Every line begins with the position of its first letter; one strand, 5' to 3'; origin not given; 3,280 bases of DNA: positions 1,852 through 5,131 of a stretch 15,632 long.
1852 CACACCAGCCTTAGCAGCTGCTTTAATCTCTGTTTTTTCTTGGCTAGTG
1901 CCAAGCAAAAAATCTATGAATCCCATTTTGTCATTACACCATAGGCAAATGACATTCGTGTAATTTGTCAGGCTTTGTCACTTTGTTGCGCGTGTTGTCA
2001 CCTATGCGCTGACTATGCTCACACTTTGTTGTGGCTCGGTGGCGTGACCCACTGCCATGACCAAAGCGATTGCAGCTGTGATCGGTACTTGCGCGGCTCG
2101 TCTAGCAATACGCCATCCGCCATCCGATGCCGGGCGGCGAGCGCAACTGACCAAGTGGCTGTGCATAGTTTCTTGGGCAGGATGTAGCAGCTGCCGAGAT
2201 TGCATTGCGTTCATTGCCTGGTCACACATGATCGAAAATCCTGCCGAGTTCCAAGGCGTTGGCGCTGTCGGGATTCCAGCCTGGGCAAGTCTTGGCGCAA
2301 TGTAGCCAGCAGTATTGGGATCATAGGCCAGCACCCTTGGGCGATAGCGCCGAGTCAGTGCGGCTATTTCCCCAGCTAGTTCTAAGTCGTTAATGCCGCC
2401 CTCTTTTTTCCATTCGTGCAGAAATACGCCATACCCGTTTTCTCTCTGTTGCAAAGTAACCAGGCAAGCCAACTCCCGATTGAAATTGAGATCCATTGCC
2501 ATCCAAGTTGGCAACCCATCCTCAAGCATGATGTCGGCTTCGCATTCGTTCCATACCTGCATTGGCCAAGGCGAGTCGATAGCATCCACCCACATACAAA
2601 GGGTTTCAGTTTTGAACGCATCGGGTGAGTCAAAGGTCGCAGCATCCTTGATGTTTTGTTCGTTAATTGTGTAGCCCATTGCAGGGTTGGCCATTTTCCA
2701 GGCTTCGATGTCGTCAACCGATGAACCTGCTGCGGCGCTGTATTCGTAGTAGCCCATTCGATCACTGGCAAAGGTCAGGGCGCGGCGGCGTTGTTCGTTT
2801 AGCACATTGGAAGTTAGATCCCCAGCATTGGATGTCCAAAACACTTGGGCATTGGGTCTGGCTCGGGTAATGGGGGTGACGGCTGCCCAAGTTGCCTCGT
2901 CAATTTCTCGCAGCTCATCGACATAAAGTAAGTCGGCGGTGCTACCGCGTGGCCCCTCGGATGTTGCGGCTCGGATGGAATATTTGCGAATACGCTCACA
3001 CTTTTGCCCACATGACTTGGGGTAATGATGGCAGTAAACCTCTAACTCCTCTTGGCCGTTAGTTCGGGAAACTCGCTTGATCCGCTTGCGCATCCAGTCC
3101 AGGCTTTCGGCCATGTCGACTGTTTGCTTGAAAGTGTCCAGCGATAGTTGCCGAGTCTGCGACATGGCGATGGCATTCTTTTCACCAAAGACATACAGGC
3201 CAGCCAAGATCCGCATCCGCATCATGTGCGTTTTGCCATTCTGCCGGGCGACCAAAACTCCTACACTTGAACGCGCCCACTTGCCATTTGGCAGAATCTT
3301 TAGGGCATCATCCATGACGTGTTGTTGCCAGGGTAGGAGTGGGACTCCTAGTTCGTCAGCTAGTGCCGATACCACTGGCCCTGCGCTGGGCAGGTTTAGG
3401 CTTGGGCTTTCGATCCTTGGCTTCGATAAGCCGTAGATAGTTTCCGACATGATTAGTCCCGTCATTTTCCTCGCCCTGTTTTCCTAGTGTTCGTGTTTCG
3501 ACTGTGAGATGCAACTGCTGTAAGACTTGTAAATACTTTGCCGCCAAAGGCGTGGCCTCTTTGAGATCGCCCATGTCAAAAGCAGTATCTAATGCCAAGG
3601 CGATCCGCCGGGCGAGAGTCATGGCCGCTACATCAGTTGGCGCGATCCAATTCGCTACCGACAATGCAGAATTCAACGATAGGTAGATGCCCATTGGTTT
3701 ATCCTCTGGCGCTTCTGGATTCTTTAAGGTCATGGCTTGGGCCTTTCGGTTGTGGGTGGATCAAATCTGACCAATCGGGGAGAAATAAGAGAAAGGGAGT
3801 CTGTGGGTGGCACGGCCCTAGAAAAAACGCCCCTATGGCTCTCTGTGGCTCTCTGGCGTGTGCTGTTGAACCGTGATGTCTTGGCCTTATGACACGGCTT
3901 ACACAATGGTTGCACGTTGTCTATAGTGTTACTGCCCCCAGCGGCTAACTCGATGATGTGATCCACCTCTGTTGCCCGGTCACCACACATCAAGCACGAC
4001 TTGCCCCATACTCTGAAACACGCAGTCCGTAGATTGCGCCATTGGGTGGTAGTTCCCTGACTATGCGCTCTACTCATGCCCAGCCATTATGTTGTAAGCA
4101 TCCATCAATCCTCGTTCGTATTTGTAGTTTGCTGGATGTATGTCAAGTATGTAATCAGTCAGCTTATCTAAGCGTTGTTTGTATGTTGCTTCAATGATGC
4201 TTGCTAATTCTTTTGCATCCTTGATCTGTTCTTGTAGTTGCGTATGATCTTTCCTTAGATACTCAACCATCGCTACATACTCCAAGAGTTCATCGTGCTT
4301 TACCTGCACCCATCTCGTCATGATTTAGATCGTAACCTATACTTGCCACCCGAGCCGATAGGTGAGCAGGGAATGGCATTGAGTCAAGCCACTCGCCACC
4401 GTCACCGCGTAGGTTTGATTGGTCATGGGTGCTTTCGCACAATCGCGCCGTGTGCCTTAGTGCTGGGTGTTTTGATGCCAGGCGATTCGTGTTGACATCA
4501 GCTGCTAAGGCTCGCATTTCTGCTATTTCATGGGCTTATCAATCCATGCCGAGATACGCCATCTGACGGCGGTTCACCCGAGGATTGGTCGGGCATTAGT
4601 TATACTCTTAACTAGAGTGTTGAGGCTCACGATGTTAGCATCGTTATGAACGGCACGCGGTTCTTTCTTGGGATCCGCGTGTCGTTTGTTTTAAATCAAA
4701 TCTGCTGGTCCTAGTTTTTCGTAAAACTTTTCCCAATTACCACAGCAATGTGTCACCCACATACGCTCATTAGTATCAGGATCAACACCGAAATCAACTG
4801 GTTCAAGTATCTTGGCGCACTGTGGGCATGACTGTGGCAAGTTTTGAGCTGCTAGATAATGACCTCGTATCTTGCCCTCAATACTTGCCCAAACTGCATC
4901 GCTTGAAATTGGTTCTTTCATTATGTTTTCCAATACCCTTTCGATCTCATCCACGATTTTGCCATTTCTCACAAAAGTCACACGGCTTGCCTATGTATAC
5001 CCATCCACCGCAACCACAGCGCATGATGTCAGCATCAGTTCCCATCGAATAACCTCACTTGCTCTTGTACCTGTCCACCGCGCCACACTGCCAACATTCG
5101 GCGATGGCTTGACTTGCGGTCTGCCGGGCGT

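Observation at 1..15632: The window closes on itself: a complete ~15.5 kb tape-measure-bearing phage genome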

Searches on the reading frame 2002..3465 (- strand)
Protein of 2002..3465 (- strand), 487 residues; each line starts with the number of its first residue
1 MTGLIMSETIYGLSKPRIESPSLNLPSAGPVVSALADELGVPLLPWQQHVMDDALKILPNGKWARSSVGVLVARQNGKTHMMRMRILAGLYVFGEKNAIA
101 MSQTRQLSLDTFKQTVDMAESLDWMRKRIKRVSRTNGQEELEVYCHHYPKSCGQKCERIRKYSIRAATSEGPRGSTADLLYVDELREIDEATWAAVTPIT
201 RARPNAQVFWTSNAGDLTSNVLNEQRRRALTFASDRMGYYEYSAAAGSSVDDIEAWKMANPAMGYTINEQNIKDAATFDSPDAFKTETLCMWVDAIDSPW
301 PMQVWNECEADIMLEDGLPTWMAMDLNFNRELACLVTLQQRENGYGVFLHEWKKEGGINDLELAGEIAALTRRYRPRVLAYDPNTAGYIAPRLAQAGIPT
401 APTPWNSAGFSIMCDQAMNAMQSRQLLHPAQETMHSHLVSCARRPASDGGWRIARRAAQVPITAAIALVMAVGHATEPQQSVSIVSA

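Call 5: search_protein_families(library=pfam, max_evalue=0.01, proteins=[window:2002-3465:-])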
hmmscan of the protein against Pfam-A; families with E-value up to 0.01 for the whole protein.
window:2002-3465:- (487 aa): 2 families
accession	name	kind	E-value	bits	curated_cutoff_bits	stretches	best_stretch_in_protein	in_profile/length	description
PF20441.4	TerL_nuclease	-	1e-09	38.5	24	2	367-477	172-284/286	Terminase large subunit, endonuclease domain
PF03237.21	Terminase_6N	-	0.00011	22.3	22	1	72-190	4-110/215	Terminase large subunit, T4likevirus-type, N-terminal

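Call 10: search_dna_similar(query=window:2002-3465:-, collection=phages, mode=protein, max_rows=30)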
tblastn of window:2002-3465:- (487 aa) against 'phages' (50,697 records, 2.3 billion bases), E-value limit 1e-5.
Records with a match: 1681; places in all: 1681; records where one place covers at least 80% of the query: 628.
Best place of each record, by identity: <60% 1681.
By first word of the organism name: Mycobacterium 576; Gordonia 251; Microbacterium 234; Propionibacterium 197; Arthrobacter 171; Streptococcus 77; Cutibacterium 44; Corynebacterium 34; Rhodococcus 13; Lactococcus 13; and 33 more.
By host as written in the record: Mycobacterium smegmatis mc2 155 391; Gordonia terrae 3612 199; Microbacterium foliorum NRRL B-24224 146; Arthrobacter sp. ATCC 21022 100; Propionibacterium acnes 98; Mycobacterium smegmatis mc#155 77; Microbacterium foliorum NRRL B-24224 SEA 66; Cutibacterium acnes 48; and 233 more.
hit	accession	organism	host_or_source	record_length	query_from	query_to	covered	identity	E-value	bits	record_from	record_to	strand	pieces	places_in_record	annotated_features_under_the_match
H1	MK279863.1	Arthrobacter phage Litotes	Arthrobacter sp. ATCC 21022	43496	39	478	90%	30.1%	9e-40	159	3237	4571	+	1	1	5: terminase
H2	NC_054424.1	Arthrobacter phage Litotes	Arthrobacter sp. ATCC 21022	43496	39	478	90%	30.1%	9e-40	159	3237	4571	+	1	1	5: terminase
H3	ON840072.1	Caudoviricetes sp.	Rattus norvegicus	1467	5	483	98%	27.5%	2e-35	142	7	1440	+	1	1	large terminase protein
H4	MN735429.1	Arthrobacter phage AppleCider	Arthrobacter sp. ATCC 21022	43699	39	478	90%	29.5%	9e-39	156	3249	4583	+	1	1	5: terminase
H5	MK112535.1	Arthrobacter phage CallieOMalley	Arthrobacter sp. (ATCC 21022)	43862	39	478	90%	29.5%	9e-39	156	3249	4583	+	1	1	5: terminase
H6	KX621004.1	Arthrobacter phage Suppi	Arthrobacter sp. ATCC 21022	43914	39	478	90%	29.5%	9e-39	156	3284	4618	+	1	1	terminase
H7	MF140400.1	Arthrobacter phage Canowicakte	Arthrobacter sp. ATCC 21022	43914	39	478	90%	29.5%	9e-39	156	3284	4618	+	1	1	5: terminase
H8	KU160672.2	Arthrobacter phage Wayne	Arthrobacter sp. ATCC 21022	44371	39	478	90%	29.5%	9e-39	156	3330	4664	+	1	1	5: terminase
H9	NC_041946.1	Arthrobacter phage Wayne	Arthrobacter sp. ATCC 21022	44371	39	478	90%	29.5%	9e-39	156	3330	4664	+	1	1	5: terminase large subunit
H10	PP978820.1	Rhodococcus phage Madraxi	Rhodococcus equi NRRL B-16538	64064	10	472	95%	27.6%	3e-30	130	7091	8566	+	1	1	10: terminase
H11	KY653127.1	Corynebacterium phage IME1320_01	Corynebacterium simulans IME1320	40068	10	487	98%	26.4%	5e-20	100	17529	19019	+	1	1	terminase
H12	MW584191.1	Mycobacterium phage prophiGD05-2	Mycobacterium abscessus GD05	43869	7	465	94%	27.0%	4e-28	124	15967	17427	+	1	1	34: terminase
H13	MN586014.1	Gordonia phage Keelan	Gordonia terrae 3612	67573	10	471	95%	26.8%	7e-28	123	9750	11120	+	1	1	32: terminase | 31: hypothetical protein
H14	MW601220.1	Gordonia phage Guey18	Gordonia terrae 3612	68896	9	471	95%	26.7%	3e-27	122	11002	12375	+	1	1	39: terminase | 38: hypothetical protein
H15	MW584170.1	Mycobacterium phage prophiGD36-2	Mycobacterium abscessus GD36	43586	7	465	94%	26.9%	8e-29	126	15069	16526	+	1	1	35: terminase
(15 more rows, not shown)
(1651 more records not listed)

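Call 34: find_homologous_proteins(query=window:2002-3465:-, max_evalue=1e-20)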
Query window:2002-3465:- (487 aa): 1512 proteins with E <= 1e-20 among 8000 candidates; the best 120 are listed.
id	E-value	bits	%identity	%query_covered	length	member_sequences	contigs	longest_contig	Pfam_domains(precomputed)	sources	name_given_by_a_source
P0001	2.4e-296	1001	94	94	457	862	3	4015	PF20441.4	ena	-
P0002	1.4e-294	995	89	99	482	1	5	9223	PF20441.4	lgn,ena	-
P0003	2.1e-286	968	90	94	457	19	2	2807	PF20441.4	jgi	jgi:phage terminase large subunit-like protein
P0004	4.3e-286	967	90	94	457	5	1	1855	PF20441.4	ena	-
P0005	1.0e-279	946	88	94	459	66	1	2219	PF20441.4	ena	-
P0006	1.0e-278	943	87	94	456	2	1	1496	PF20441.4,PF03237.22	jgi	jgi:phage terminase large subunit-like protein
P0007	2.4e-274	929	83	99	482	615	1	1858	PF20441.4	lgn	-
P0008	2.0e-272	922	87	94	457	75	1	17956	PF20441.4,PF03237.22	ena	-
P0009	4.3e-268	908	80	100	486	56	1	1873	PF20441.4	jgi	-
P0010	2.9e-263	892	80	97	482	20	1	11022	PF20441.4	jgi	-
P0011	1.9e-254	863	80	94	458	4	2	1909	PF20441.4,PF03237.22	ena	-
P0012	9.0e-246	834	77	94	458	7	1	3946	PF20441.4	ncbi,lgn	-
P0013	2.9e-242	823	96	76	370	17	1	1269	PF20441.4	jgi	jgi:phage terminase large subunit-like protein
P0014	3.8e-236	803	70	99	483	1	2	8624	PF20441.4,PF03237.22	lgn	-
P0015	2.2e-234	797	75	94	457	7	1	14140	PF20441.4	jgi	jgi:phage terminase large subunit-like protein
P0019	2.6e-217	740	66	99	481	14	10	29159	PF20441.4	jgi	jgi:phage terminase large subunit-like protein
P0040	2.5e-207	708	66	99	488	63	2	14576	PF20441.4,PF03237.22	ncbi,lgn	-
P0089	5.7e-186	637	61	96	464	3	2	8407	PF20441.4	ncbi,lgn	-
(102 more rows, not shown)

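Call 70: list_cluster_members(proteins=[P0012, P0040, P0089, P0121, P0143, P0148, P0243, P0244, P0247, P0248])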
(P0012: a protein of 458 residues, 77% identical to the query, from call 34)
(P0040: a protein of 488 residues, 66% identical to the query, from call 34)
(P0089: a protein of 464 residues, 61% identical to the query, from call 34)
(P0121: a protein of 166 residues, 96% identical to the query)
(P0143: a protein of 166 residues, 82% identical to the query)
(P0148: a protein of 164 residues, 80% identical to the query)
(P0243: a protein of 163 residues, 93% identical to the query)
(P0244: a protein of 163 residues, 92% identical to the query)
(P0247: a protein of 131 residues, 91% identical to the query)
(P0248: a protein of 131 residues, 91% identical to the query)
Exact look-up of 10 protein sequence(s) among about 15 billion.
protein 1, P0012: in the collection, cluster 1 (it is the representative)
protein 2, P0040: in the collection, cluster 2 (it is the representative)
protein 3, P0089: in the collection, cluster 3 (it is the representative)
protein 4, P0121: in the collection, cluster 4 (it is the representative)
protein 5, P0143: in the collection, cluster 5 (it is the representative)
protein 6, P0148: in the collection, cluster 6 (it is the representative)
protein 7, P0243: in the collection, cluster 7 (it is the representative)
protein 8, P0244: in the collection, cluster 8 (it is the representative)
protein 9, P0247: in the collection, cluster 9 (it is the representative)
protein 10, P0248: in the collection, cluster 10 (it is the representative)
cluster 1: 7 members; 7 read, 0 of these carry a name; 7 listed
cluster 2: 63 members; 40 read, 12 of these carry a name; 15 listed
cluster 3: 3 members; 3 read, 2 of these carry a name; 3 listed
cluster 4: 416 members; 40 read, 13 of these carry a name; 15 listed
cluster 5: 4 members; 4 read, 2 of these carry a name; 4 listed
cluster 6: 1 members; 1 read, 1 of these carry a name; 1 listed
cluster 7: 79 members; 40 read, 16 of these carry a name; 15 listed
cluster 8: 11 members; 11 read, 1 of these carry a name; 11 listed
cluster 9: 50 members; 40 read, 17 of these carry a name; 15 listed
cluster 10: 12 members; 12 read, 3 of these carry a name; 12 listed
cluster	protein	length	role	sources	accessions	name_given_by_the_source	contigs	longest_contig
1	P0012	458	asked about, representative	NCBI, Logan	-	-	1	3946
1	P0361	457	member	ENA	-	-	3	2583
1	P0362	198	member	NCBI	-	-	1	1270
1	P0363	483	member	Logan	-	-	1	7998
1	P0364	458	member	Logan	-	-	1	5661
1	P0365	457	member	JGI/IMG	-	-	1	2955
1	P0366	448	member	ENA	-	-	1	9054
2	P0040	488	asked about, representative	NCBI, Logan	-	-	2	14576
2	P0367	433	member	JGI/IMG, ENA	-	phage terminase large subunit-like protein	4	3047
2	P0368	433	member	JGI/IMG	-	phage terminase large subunit-like protein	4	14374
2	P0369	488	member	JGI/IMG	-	phage terminase large subunit-like protein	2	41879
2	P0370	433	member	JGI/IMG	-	phage terminase large subunit-like protein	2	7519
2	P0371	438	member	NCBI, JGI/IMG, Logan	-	phage terminase large subunit-like protein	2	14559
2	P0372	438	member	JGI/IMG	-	phage terminase large subunit-like protein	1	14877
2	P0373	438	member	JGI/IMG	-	phage terminase large subunit-like protein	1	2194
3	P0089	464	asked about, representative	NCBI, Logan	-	-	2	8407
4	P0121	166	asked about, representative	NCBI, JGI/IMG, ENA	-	hypothetical protein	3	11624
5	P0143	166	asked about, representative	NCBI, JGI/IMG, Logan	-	hypothetical protein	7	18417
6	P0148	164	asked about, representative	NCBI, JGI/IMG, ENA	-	hypothetical protein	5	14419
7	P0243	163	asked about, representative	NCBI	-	-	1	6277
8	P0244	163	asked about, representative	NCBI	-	-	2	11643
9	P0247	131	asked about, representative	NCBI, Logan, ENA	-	-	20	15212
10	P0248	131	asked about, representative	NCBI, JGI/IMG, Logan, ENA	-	hypothetical protein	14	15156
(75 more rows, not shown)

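Call 71: find_encoding_contigs(protein=P0369, flank=10000, max_places=3)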
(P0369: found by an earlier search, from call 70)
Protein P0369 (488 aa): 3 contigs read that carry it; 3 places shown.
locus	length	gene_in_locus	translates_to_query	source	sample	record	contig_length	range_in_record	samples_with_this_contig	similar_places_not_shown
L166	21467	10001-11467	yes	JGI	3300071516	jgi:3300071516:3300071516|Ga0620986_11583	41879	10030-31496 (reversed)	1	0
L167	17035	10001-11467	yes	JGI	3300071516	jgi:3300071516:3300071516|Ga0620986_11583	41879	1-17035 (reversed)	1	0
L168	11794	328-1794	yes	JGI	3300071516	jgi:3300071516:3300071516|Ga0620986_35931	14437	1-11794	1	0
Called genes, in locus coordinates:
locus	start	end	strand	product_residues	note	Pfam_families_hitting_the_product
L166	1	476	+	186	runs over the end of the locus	-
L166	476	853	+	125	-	-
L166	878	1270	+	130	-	-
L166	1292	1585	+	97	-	-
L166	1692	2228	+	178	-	-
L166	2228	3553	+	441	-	-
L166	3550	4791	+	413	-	-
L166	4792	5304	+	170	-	-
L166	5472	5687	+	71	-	-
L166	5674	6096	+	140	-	PF01551:Peptidase_M23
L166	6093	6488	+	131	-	-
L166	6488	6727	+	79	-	-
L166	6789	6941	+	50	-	PF13022:HTH_Tnp_1_2 (weak), PF12728:HTH_17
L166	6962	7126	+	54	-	-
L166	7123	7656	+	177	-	-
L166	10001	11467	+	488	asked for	PF03237:Terminase_6N, PF20441:TerL_nuclease (weak)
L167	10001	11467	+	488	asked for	PF03237:Terminase_6N, PF20441:TerL_nuclease (weak)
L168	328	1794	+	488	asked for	PF03237:Terminase_6N, PF20441:TerL_nuclease (weak)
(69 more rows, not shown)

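Call 72: find_encoding_contigs(protein=P0019, flank=10000, max_places=3)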
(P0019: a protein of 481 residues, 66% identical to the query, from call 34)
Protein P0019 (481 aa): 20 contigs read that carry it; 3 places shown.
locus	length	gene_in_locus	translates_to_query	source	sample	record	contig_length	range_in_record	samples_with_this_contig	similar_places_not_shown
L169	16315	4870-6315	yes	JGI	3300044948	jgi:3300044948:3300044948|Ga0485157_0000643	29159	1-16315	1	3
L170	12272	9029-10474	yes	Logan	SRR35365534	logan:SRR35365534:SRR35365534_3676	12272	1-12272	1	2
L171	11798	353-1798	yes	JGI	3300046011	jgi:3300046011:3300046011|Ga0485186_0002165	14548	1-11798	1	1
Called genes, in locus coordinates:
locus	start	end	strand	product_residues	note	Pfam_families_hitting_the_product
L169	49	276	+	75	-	-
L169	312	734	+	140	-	PF01551:Peptidase_M23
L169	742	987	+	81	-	-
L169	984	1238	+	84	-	-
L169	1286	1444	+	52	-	PF12728:HTH_17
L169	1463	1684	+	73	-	-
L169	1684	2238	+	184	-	-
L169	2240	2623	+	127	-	-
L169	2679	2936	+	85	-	-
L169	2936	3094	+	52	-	-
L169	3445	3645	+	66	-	-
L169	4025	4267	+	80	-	-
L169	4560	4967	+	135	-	PF23931:Terminase_6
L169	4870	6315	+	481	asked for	PF20441:TerL_nuclease (faint)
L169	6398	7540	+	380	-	PF04860:Phage_portal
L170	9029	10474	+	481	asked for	PF20441:TerL_nuclease (faint)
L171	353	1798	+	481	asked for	PF20441:TerL_nuclease (faint)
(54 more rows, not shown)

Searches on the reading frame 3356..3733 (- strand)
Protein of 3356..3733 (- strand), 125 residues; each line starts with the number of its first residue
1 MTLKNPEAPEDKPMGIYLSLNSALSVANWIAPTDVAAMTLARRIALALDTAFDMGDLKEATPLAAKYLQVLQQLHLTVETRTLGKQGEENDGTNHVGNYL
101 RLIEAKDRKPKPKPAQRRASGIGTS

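Call 5: search_protein_families(library=pfam, max_evalue=0.01, proteins=[window:3356-3733:-])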
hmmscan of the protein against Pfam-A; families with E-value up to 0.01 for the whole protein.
window:3356-3733:- (125 aa): 1 family
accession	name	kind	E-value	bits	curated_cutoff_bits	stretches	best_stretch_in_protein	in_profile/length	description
PF23931.1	Terminase_6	-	2.2e-06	28.5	27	1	20-92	2-80/96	Terminase small subunit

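Call 9: search_protein_families(library=phrogs, max_evalue=0.001, proteins=[window:3356-3733:-])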
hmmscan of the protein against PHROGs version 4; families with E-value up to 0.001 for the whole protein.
window:3356-3733:- (125 aa): 0 families

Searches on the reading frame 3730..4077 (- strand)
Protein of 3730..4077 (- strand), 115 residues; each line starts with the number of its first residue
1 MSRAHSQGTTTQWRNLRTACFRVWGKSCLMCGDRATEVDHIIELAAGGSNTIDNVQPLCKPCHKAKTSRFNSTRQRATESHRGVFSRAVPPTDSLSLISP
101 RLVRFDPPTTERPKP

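Call 5: search_protein_families(library=pfam, max_evalue=0.01, proteins=[window:3730-4077:-])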
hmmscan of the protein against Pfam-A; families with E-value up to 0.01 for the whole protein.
window:3730-4077:- (115 aa): 2 families
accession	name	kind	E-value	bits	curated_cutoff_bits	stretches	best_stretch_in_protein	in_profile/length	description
PF01844.29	HNH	-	1.5e-16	60.7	21.4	1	28-69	1-47/47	HNH endonuclease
PF14279.12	HNH_5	-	1.4e-11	44.6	27.5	1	28-73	1-50/56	HNH endonuclease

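Call 16: find_related_loci(query=window:3730-4077:-, collection=viral_contigs, flank=3000)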
Query window:3730-4077:- (115 aa) in viral_contigs; peptide patterns used: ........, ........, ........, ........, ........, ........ (x = any residue, [..] = any of these).
188 stretches matched a pattern; 157 encode a relative of the query (tblastn E <= 1e-3); the best 80 are kept; 80 distinct loci.
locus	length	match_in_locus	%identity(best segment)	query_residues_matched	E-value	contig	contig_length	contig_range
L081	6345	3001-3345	96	1-115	1e-73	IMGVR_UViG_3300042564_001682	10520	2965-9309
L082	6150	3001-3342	96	1-114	3e-73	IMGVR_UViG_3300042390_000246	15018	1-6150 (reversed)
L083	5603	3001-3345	95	1-115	8e-73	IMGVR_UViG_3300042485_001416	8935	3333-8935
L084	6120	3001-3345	95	1-115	1e-72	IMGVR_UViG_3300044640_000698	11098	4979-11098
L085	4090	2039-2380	93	1-114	1e-71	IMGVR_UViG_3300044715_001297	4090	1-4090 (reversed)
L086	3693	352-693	90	1-114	6e-70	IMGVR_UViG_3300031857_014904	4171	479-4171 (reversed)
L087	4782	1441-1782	93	1-114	1e-69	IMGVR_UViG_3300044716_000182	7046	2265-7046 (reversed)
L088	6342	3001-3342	92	1-114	7e-69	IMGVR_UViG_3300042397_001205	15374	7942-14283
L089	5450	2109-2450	89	1-114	4e-69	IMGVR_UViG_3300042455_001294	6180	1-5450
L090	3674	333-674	89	1-114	1e-68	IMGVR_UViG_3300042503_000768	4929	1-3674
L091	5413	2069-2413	89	1-115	2e-68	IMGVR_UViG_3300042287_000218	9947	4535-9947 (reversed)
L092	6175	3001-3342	87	1-114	6e-68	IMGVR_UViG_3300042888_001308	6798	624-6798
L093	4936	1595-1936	87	1-114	6e-68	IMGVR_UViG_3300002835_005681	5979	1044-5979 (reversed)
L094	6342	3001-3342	87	1-114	6e-67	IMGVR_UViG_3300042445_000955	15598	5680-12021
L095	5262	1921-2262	85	1-114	2e-65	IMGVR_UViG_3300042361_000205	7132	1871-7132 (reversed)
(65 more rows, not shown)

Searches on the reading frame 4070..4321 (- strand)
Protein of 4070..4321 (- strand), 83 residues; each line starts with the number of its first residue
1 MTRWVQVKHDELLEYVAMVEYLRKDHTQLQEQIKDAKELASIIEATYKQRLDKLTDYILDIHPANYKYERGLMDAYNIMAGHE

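Call 7: search_protein_families(library=pfam, max_evalue=0.01, proteins=[window:4070-4321:-])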
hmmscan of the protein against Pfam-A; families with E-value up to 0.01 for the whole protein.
window:4070-4321:- (83 aa): 0 families

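Call 9: search_protein_families(library=phrogs, max_evalue=0.001, proteins=[window:4070-4321:-])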
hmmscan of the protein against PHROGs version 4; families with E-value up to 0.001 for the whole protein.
window:4070-4321:- (83 aa): 0 families

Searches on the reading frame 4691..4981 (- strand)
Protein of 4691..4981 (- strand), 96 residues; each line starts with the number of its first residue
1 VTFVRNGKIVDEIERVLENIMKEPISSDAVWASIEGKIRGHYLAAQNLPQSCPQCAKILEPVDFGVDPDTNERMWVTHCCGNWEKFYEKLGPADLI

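Call 7: search_protein_families(library=pfam, max_evalue=0.01, proteins=[window:4691-4981:-])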
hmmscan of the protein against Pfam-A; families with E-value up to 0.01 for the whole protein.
window:4691-4981:- (96 aa): 0 families

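Call 9: search_protein_families(library=phrogs, max_evalue=0.001, proteins=[window:4691-4981:-])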
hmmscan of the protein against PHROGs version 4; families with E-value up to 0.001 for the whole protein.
window:4691-4981:- (96 aa): 0 families

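Call 43: search_protein_families(library=pfam, max_evalue=5, proteins=[window:4691-4981:-])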
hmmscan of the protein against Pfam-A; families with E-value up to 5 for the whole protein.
window:4691-4981:- (96 aa): 1 family
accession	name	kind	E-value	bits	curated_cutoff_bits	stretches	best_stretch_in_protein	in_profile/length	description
PF22795.1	DUF4796_N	-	0.067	13.5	27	1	42-59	12-29/29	DUF4796 N-terminal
